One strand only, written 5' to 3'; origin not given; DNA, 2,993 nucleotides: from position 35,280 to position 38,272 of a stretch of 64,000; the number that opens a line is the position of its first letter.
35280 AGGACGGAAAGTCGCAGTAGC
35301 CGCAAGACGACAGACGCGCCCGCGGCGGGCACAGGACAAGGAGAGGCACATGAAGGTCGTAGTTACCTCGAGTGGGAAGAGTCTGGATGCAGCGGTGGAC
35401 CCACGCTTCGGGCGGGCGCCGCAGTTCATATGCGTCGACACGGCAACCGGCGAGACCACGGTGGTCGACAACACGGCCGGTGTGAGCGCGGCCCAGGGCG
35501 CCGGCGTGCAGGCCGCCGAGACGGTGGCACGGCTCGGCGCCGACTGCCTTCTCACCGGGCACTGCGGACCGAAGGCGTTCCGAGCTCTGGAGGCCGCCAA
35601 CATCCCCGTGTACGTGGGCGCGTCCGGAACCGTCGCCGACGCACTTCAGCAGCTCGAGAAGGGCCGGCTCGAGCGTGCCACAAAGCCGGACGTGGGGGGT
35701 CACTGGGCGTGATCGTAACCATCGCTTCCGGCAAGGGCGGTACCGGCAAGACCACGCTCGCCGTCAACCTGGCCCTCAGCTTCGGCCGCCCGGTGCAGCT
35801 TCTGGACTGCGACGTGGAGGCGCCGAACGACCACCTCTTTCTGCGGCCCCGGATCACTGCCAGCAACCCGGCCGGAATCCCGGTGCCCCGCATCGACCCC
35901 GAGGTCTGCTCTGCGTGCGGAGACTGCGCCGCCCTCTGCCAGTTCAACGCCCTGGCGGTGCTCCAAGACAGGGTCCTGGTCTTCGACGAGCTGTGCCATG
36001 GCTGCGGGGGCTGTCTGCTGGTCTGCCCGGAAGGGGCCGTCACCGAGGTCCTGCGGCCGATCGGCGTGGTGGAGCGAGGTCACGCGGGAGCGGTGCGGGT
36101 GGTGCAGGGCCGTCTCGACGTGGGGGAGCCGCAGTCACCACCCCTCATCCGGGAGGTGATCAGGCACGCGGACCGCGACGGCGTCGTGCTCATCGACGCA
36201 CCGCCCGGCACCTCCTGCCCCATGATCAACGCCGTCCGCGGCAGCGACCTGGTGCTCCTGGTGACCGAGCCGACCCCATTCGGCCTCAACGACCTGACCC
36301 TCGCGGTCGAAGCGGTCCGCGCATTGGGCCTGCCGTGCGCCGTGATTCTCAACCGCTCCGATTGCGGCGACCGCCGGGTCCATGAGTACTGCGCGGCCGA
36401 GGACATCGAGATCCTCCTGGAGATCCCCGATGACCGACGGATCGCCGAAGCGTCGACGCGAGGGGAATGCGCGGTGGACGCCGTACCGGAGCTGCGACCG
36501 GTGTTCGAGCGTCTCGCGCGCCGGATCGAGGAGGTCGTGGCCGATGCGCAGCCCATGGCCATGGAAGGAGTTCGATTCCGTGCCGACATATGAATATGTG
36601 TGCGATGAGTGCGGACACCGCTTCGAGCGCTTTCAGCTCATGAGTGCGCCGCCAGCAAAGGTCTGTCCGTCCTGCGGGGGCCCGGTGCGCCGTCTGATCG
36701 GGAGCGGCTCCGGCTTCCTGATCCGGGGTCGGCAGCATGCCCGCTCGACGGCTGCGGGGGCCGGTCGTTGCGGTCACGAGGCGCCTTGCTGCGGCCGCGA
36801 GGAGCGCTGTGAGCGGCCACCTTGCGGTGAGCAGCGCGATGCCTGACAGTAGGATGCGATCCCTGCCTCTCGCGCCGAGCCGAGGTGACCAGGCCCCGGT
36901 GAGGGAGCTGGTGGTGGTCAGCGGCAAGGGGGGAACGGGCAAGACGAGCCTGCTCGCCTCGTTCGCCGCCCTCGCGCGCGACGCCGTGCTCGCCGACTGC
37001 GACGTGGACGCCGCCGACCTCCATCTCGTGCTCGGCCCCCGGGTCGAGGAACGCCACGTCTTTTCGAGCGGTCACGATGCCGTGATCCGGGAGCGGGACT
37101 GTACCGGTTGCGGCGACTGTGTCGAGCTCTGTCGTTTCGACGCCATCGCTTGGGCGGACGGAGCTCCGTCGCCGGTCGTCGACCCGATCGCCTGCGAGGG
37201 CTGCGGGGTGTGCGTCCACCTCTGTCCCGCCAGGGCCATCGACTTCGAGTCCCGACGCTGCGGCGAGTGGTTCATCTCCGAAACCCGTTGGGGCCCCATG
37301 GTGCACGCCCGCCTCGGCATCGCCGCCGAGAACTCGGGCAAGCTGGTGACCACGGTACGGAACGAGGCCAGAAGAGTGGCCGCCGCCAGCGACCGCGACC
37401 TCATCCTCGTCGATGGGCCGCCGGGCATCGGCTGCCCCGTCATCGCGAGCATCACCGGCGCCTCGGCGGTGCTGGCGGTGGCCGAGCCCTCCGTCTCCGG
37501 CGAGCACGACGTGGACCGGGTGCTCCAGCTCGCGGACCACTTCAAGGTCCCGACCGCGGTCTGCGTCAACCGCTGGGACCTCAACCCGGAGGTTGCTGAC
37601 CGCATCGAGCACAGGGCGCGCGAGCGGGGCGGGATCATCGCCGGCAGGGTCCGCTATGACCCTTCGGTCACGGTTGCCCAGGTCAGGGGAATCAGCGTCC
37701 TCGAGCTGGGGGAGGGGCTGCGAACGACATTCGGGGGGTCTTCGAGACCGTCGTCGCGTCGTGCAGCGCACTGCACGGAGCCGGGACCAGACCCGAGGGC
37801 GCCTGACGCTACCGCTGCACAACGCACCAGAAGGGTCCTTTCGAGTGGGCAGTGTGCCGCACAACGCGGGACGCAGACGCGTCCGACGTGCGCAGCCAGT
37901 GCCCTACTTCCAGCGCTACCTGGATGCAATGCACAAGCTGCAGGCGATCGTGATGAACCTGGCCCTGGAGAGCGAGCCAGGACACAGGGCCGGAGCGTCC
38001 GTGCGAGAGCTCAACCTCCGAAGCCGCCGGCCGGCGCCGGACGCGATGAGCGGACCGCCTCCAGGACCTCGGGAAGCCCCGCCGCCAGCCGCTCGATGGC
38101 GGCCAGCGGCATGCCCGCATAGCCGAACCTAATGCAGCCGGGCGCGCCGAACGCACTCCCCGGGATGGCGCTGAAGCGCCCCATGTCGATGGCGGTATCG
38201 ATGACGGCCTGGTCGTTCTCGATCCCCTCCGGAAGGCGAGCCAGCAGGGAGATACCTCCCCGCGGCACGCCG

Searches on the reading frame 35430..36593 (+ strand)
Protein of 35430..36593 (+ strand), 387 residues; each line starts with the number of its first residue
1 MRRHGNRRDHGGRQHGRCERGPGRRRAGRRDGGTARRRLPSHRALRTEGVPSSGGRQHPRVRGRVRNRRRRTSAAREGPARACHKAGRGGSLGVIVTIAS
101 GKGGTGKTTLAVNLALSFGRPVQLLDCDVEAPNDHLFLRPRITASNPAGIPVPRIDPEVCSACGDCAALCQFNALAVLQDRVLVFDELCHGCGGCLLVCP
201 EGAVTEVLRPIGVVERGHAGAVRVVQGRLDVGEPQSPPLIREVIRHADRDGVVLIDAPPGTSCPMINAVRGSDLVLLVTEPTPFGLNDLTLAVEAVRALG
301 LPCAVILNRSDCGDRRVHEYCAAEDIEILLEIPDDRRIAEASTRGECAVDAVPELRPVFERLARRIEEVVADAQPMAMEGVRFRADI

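Call 105: search_protein_families(library=pfam, proteins=[window:35430-36593:+], max_evalue=0.00001)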
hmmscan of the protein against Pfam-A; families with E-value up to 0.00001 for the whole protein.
window:35430-36593:+ (387 aa): 9 families
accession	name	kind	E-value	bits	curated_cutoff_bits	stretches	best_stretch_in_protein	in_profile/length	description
PF01656.29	CbiA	-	4.8e-14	52.8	25.4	1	96-346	1-123/125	CobQ/CobB/MinD/ParA nucleotide binding domain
PF10609.15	ParA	-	4.9e-12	46.2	27.1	1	95-133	5-46/246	NUBPL iron-transfer P-loop NTPase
PF00037.32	Fer4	-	1.4e-09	37.8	21.1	0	184-205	3-24/24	4Fe-4S binding domain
PF12838.12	Fer4_7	-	2e-08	35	27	0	127-174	8-52/52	4Fe-4S dicluster domain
PF13614.12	AAA_31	-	3.1e-08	34.2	27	0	95-127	3-38/177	AAA domain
PF12837.12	Fer4_6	-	3.9e-08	33.3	25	0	184-203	4-23/24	4Fe-4S binding domain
PF13237.11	Fer4_10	-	3.6e-07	30.5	25.5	1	153-200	2-53/53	4Fe-4S dicluster domain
PF14697.11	Fer4_21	-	9.4e-07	29.3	35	1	154-204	2-57/59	4Fe-4S dicluster domain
PF13187.11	Fer4_9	-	3.4e-06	27.4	27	1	160-203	2-51/52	4Fe-4S dicluster domain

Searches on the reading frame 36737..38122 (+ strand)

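Call 105: search_protein_families(library=pfam, proteins=[window:36737-38122:+], max_evalue=0.00001)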
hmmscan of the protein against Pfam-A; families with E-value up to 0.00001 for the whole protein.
window:36737-38122:+ (461 aa): 5 families
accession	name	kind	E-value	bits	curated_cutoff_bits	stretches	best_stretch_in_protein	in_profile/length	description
PF00037.32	Fer4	-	2.4e-09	37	21.1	0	116-137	2-23/24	4Fe-4S binding domain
PF12838.12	Fer4_7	-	2.5e-09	37.9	27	1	122-167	2-52/52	4Fe-4S dicluster domain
PF01656.29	CbiA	-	2e-08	34.7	25.4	1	58-319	1-123/125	CobQ/CobB/MinD/ParA nucleotide binding domain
PF14697.11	Fer4_21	-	3.7e-08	33.8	35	1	115-168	1-57/59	4Fe-4S dicluster domain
PF13187.11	Fer4_9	-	1.5e-07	31.8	27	1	121-168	1-52/52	4Fe-4S dicluster domain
